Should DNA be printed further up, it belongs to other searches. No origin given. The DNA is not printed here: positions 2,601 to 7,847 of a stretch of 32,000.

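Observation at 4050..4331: Complete RecB/Cas4-type PD-(D/E)xK motif set embedded in the giant protein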

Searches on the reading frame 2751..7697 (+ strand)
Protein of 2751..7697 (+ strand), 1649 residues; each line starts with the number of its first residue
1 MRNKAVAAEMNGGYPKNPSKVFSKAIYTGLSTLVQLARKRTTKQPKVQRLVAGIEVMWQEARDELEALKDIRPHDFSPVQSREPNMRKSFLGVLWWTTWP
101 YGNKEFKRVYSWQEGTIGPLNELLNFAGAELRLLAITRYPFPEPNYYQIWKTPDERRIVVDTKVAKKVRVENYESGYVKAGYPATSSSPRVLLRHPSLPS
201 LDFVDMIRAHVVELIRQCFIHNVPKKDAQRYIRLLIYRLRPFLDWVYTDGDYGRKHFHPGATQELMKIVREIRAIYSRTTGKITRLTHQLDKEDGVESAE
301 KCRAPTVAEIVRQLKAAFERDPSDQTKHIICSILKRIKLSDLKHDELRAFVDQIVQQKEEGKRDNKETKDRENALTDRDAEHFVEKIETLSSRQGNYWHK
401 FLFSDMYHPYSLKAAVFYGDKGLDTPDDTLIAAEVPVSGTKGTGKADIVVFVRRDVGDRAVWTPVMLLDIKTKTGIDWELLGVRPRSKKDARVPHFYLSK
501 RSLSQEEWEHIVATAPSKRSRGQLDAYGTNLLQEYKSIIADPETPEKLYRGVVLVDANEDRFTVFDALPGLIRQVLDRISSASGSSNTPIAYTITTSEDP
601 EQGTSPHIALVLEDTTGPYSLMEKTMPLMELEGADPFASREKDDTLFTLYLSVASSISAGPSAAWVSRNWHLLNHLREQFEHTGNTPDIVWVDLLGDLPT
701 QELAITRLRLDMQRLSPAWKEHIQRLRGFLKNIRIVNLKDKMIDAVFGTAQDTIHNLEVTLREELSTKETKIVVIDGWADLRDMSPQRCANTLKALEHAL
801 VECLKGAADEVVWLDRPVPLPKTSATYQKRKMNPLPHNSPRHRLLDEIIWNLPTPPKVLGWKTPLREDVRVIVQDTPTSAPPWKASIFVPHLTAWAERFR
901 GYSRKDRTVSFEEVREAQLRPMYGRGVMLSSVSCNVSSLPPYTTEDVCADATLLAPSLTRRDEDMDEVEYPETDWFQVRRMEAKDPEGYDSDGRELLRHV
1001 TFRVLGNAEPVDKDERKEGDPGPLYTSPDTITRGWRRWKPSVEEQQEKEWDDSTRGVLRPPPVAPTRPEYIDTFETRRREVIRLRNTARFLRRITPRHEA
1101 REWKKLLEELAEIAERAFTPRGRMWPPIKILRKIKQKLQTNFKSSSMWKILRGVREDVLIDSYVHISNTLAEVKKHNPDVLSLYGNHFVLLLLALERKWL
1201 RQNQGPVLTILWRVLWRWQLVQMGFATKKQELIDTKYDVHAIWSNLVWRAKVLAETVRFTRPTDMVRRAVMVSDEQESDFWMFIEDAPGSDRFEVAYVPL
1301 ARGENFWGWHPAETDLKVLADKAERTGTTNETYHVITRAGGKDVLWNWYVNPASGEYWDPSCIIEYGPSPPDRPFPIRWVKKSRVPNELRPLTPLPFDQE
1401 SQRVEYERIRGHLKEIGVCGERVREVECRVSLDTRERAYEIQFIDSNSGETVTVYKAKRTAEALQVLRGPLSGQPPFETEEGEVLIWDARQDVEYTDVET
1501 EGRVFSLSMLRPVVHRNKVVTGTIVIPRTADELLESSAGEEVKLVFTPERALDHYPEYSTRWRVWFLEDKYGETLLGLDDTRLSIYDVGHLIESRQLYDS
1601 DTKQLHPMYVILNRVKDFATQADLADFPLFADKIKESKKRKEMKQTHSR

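Call 7: search_protein_families(library=pfam, proteins=[window:2751-7697:+], max_evalue=1)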
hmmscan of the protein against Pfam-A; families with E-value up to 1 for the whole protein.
window:2751-7697:+ (1649 aa): 0 families

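Call 8: search_protein_families(library=padloc, proteins=[window:2751-7697:+], max_evalue=1)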
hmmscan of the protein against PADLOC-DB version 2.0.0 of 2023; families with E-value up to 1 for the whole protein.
window:2751-7697:+ (1649 aa): 0 families

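Call 9: find_homologous_proteins(query=window:2751-7697:+, max_evalue=0.001)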
Query window:2751-7697:+ (1649 aa): 175 proteins with E <= 0.001 among 8000 candidates; the best 120 are listed.
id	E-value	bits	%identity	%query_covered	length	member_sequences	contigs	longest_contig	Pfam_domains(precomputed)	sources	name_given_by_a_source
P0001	0.0e+0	3827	100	100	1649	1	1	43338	-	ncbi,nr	ncbi:MAG: hypothetical protein GF309_15200 [Candidatus Lokiarchaeota archaeon]|nr:hypothetical prote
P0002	0.0e+0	3130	81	100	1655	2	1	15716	-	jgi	jgi:hypothetical protein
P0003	0.0e+0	3115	82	99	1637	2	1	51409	-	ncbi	ncbi:MAG: hypothetical protein ACQET3_00060 [Promethearchaeati archaeon]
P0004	0.0e+0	1152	39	99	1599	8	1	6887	-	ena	-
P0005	0.0e+0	1143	39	99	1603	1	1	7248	-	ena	-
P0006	0.0e+0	1110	38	98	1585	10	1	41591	-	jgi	-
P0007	0.0e+0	1108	38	99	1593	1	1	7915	-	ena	-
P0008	0.0e+0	1077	38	97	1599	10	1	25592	-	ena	-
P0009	0.0e+0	1025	37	97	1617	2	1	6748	-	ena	-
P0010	0.0e+0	1025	37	97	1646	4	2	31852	-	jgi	-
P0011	0.0e+0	1024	37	97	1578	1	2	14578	-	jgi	jgi:hypothetical protein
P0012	0.0e+0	1022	37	97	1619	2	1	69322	-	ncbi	-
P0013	0.0e+0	1015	36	99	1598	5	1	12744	-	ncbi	ncbi:MAG: hypothetical protein ACXADS_13560 [Candidatus Thorarchaeota archaeon]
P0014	6.9e-298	1010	37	97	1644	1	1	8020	-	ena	-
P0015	2.1e-297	1008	37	97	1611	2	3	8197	-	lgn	-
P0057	1.1e-252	860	33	98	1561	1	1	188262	-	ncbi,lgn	-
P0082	1.4e-247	843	34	96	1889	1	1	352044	-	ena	-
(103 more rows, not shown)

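Call 10: search_solved_structures(query=window:2751-7697:+, max_evalue=10)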
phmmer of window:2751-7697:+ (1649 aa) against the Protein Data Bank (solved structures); distinct sequences matched with E-value up to 10: 1.
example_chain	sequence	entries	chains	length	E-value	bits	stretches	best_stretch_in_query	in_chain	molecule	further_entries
5cwb_A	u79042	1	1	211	3.1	8.2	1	272-385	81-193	Designed helical repeat protein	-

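Call 21: find_encoding_contigs(protein=P0001, flank=10000, max_places=3)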
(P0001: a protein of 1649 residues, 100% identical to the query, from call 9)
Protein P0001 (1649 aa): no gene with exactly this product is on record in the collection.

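Call 22: find_encoding_contigs(protein=P0057, flank=10000, max_places=2)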
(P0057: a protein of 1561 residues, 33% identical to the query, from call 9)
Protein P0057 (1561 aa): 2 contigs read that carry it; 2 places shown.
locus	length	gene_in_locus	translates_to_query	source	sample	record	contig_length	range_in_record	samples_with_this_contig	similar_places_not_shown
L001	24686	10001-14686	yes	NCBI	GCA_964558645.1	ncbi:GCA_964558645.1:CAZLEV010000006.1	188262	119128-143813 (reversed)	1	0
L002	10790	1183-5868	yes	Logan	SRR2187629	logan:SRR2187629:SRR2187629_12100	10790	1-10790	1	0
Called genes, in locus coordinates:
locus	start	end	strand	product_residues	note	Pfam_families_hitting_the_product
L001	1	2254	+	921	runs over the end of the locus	PF02516:STT3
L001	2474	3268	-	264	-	PF00575:S1, PF07541:EIF_2_alpha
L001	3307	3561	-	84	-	PF01667:Ribosomal_S27e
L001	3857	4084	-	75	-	PF00935:Ribosomal_L44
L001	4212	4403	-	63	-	PF03911:Sec61_beta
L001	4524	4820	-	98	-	PF03819:MazG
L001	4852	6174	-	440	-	PF00464:SHMT, PF00155:Aminotran_1_2, PF03841:SelA (weak)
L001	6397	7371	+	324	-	PF03060:NMO, PF00478:IMPDH (weak)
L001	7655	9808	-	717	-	PF07282:Cas12f1-like_TNB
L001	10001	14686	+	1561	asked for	-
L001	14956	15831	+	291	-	PF00515:TPR_1 (faint), PF07719:TPR_2 (faint), PF12895:ANAPC3 (faint), PF13424:TPR_12, PF13432:TPR_16 (weak), PF13424:TPR_12 (weak), PF13428:TPR_14 (weak), PF23914:TPR_CcmH_CycH (weak), +11 more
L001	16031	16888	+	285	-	-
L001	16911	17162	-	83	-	-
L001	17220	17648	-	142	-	PF00583:Acetyltransf_1, PF13673:Acetyltransf_10 (weak), PF13508:Acetyltransf_7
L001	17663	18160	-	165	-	PF24038:DUF7347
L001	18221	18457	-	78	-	-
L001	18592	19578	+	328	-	-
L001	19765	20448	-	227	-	PF25199:nSTAND_NTPase5 (faint), PF00005:ABC_tran, PF13304:AAA_21 (weak)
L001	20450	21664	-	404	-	PF02687:FtsX (weak)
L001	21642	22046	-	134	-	-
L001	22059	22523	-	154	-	-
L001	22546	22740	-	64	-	PF14387:DUF4418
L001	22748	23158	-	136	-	-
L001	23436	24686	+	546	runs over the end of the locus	PF18566:Ldi (weak)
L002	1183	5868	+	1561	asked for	-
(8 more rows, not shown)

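Call 24: find_encoding_contigs(protein=P0003, flank=10000, max_places=2)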
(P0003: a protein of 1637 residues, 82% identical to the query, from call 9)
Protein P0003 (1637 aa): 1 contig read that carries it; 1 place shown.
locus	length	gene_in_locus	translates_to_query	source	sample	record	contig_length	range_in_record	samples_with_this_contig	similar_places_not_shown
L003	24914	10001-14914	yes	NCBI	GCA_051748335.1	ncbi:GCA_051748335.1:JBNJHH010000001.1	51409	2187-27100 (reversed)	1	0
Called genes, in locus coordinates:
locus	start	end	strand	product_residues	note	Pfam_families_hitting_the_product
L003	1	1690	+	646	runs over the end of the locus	PF04879:Molybdop_Fe4S4 (weak), PF00384:Molybdopterin, PF01568:Molydop_binding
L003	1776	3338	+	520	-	PF00149:Metallophos, PF12850:Metallophos_2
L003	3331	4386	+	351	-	PF09819:ABC_cobalt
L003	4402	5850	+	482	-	PF00437:T2SSE (faint), PF01078:Mg_chelatase (faint), PF02463:SMC_N (faint), PF13191:AAA_16 (faint), PF13476:AAA_23 (faint), PF13555:AAA_29 (faint), PF00005:ABC_tran, PF00005:ABC_tran, +3 more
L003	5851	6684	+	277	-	PF02361:CbiQ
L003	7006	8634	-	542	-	PF07282:Cas12f1-like_TNB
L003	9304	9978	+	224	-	-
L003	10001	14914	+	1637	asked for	-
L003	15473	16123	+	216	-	PF00339:Arrestin_N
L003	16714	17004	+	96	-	-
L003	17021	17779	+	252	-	PF00106:adh_short, PF23441:SDR, PF08659:KR (weak), PF13561:adh_short_C2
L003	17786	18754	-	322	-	PF00514:Arm (faint), PF13513:HEAT_EZ (faint), PF01347:TPR_Vitellogenin (faint), PF12717:Cnd1 (faint), PF02985:HEAT (faint), PF23227:HEAT_MROH2B_C (faint), PF13646:HEAT_2, PF13646:HEAT_2, +1 more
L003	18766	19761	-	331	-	PF13580:SIS_2 (faint), PF01380:SIS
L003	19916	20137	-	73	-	-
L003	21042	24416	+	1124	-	PF04563:RNA_pol_Rpb2_1, PF04561:RNA_pol_Rpb2_2, PF04565:RNA_pol_Rpb2_3, PF04566:RNA_pol_Rpb2_4, PF04567:RNA_pol_Rpb2_5, PF00562:RNA_pol_Rpb2_6, PF04560:RNA_pol_Rpb2_7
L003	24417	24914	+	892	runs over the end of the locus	PF04997:RNA_pol_Rpb1_1, PF00623:RNA_pol_Rpb1_2, PF04983:RNA_pol_Rpb1_3, PF05000:RNA_pol_Rpb1_4, PF04998:RNA_pol_Rpb1_5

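Call 26: find_encoding_contigs(protein=P0082, flank=10000, max_places=1)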
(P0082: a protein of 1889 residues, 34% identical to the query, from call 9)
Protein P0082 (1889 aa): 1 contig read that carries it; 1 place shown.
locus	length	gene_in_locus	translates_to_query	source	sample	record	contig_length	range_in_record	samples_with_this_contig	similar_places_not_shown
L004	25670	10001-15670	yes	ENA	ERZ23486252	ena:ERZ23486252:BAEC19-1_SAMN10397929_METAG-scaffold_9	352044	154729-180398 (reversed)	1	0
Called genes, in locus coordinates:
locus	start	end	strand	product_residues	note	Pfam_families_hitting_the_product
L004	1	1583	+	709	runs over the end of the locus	-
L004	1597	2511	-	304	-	-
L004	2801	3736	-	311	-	PF10120:ThiN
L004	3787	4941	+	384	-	PF01547:SBP_bac_1 (faint), PF13416:SBP_bac_8 (faint), PF13343:SBP_bac_6 (faint)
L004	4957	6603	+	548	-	PF00528:BPD_transp_1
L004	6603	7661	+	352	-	PF00005:ABC_tran, PF13304:AAA_21 (faint)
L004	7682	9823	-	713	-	PF07282:Cas12f1-like_TNB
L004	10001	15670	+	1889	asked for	-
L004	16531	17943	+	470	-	PF23952:LRR_EndoS (faint), PF13855:LRR_8 (weak), PF13306:LRR_5, PF13855:LRR_8, PF12799:LRR_4 (weak), PF13855:LRR_8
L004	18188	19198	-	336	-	-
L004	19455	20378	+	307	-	-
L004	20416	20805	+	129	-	PF03259:Robl_LC7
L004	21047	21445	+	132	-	-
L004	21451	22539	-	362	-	-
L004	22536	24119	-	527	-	PF01565:FAD_binding_4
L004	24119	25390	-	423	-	PF13183:Fer4_8 (weak), PF02754:CCG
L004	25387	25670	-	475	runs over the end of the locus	PF01565:FAD_binding_4, PF02913:FAD-oxidase_C (weak)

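Call 27: find_encoding_contigs(protein=P0006, flank=10000, max_places=1)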
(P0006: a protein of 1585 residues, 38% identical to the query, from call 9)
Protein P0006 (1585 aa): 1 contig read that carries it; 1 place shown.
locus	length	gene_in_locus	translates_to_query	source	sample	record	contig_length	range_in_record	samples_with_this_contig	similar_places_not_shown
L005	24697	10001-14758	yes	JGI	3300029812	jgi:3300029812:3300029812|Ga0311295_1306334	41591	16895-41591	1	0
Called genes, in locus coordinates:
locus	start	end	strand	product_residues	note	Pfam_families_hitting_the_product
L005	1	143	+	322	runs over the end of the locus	PF02985:HEAT (faint), PF13513:HEAT_EZ (faint), PF13646:HEAT_2, PF03130:HEAT_PBS (faint), PF13646:HEAT_2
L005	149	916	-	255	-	PF00106:adh_short, PF08659:KR, PF23441:SDR, PF13561:adh_short_C2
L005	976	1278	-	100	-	-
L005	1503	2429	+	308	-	-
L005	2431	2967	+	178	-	PF14512:TM1586_NiRdase (weak), PF00881:Nitroreductase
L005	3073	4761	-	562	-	-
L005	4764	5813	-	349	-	-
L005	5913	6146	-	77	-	-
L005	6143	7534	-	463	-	PF01936:NYN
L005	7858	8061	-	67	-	-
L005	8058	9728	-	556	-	PF07282:Cas12f1-like_TNB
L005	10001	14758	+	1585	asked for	-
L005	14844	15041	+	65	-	-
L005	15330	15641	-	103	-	-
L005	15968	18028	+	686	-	PF01170:UPF0020 (faint), PF01555:N6_N4_Mtase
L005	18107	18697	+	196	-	-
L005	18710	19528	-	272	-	PF02361:CbiQ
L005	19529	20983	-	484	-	PF02463:SMC_N (faint), PF03193:RsgA_GTPase (faint), PF13191:AAA_16 (faint), PF13476:AAA_23 (faint), PF13555:AAA_29 (faint), PF20703:nSTAND1 (faint), PF00005:ABC_tran, PF00005:ABC_tran, +7 more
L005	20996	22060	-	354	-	PF09819:ABC_cobalt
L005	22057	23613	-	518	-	PF00149:Metallophos, PF12850:Metallophos_2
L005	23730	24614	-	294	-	-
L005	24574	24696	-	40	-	?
